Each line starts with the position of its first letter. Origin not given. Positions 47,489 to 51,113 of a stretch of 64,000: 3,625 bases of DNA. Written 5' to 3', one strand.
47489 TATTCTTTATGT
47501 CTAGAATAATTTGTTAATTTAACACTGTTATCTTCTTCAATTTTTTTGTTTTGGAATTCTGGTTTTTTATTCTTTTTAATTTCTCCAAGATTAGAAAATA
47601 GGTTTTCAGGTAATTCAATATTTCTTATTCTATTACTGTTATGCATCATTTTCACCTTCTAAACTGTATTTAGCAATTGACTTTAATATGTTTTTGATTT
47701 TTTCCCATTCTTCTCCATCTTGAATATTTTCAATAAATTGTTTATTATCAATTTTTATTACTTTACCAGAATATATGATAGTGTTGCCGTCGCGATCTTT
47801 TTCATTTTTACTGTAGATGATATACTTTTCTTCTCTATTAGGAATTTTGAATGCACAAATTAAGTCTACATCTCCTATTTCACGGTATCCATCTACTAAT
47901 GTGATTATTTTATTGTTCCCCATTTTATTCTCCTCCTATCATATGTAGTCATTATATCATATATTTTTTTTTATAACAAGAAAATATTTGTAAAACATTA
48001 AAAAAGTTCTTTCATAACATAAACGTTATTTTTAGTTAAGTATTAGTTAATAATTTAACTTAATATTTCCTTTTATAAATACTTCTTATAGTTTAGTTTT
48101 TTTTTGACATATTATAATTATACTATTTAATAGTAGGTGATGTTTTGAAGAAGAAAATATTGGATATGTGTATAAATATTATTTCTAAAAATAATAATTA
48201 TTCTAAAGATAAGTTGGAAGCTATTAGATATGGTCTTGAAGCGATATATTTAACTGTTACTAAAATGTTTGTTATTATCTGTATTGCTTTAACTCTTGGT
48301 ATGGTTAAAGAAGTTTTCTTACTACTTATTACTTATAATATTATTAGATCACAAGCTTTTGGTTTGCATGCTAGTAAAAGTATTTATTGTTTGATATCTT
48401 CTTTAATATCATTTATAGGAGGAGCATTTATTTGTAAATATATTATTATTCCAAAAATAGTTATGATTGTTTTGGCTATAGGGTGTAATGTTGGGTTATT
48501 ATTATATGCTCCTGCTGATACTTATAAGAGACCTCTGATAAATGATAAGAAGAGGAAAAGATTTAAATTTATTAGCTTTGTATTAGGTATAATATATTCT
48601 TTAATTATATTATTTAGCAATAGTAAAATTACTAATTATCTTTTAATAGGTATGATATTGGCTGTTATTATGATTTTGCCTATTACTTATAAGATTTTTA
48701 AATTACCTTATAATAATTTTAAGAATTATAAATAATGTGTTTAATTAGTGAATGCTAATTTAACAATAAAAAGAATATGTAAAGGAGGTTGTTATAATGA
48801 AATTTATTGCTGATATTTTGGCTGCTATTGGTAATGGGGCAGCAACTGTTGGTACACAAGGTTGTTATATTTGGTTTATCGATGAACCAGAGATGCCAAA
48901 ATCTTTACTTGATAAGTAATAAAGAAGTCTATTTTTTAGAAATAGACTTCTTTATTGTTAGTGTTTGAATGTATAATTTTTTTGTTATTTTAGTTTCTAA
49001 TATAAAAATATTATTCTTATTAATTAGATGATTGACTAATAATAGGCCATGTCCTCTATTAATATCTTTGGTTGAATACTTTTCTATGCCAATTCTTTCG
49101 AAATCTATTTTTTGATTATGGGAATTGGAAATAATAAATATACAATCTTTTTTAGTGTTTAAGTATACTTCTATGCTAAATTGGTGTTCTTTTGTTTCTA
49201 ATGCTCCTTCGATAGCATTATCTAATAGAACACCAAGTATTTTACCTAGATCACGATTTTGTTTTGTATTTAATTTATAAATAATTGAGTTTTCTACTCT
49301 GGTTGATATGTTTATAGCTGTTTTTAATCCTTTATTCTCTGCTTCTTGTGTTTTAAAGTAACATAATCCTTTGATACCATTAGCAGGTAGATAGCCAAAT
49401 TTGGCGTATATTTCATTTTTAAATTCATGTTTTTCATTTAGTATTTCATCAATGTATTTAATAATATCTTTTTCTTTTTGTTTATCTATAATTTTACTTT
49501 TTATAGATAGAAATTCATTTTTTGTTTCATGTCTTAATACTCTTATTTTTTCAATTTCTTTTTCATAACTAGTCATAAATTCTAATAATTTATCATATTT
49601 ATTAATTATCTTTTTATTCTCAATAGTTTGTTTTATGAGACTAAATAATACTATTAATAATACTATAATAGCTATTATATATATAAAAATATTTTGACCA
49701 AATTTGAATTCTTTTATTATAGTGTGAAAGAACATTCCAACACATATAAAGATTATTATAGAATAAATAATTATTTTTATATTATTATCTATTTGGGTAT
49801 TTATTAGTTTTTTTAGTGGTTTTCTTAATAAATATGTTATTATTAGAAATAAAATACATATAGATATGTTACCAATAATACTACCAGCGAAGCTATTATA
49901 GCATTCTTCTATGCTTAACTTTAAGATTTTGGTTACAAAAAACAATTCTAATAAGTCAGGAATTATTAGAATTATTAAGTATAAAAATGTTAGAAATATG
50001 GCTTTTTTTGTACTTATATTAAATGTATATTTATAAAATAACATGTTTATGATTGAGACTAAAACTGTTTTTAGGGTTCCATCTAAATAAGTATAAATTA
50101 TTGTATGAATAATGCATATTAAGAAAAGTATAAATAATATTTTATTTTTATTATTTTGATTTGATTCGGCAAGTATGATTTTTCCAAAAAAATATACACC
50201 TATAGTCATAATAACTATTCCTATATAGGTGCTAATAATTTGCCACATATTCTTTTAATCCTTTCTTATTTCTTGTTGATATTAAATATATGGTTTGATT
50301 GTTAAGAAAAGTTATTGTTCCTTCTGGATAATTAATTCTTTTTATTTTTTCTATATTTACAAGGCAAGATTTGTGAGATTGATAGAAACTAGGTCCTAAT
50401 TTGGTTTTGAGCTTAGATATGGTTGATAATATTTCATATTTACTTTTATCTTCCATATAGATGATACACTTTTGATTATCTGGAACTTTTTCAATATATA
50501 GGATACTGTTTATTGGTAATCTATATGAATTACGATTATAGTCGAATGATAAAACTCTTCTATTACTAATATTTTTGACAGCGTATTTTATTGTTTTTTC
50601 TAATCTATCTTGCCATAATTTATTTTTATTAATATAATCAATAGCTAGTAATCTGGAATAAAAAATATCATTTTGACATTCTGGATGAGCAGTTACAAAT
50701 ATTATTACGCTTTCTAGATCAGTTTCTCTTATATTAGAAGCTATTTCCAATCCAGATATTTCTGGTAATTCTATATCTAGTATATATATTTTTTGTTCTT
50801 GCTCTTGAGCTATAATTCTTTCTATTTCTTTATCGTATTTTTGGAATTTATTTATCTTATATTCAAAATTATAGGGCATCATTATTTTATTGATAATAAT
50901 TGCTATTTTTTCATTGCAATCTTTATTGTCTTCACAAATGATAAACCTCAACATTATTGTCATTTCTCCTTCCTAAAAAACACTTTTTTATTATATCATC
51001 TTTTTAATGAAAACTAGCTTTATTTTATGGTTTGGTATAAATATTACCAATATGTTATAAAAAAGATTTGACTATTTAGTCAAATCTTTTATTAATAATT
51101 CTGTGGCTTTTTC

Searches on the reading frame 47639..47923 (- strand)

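Call 59: search_protein_families(library=pfam, proteins=[window:47639-47923:-], max_evalue=0.0001)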
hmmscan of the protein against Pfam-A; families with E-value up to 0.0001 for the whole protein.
window:47639-47923:- (94 aa): 1 family
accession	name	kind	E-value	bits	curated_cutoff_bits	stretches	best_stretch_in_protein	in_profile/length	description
PF06949.16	DUF1292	-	2.3e-05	25.6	24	1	25-82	12-72/75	Protein of unknown function (DUF1292)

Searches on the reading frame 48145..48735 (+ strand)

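Call 59: search_protein_families(library=pfam, proteins=[window:48145-48735:+], max_evalue=0.0001)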
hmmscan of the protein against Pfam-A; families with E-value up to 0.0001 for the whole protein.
window:48145-48735:+ (196 aa): 1 family
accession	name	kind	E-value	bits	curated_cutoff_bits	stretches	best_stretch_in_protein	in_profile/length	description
PF04647.20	AgrB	-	1.7e-36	125.7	23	1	8-177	3-181/185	Accessory gene regulator B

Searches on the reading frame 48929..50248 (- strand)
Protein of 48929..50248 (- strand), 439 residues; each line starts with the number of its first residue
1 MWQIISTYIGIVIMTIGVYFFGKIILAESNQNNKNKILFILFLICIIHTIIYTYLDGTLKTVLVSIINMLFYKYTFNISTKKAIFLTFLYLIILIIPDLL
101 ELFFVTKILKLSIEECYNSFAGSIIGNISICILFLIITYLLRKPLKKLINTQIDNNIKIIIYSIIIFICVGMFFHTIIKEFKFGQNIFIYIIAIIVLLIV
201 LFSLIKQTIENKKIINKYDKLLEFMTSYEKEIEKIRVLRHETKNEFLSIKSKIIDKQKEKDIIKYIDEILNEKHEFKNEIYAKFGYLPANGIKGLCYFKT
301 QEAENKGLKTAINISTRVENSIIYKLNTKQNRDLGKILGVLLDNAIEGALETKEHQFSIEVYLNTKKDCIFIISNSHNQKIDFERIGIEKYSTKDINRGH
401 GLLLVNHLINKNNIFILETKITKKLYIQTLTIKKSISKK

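Call 59: search_protein_families(library=pfam, proteins=[window:48929-50248:-], max_evalue=0.0001)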
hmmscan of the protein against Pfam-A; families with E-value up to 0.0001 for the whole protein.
window:48929-50248:- (439 aa): 1 family
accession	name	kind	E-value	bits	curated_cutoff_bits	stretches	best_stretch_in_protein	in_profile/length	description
PF14501.12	HATPase_c_5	-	9.2e-07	29.2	22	1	332-432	4-101/102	GHKL domain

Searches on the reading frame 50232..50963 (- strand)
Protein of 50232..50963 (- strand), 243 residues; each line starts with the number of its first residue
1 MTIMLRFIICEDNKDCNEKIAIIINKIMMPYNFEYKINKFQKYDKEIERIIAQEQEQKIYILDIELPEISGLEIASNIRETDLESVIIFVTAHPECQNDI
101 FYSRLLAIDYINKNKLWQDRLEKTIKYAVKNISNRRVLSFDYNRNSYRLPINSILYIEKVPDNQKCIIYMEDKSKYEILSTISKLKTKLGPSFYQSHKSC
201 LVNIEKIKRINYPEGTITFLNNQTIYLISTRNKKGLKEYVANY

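Call 59: search_protein_families(library=pfam, proteins=[window:50232-50963:-], max_evalue=0.0001)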
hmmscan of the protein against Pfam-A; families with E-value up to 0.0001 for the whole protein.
window:50232-50963:- (243 aa): 2 families
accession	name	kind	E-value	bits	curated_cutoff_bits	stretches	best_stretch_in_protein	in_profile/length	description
PF04397.21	LytTR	-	1.5e-16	60.8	22.6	1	146-239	3-96/98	LytTr DNA-binding domain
PF00072.30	Response_reg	-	2.1e-11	44.4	30.2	1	8-115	2-101/111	Response regulator receiver domain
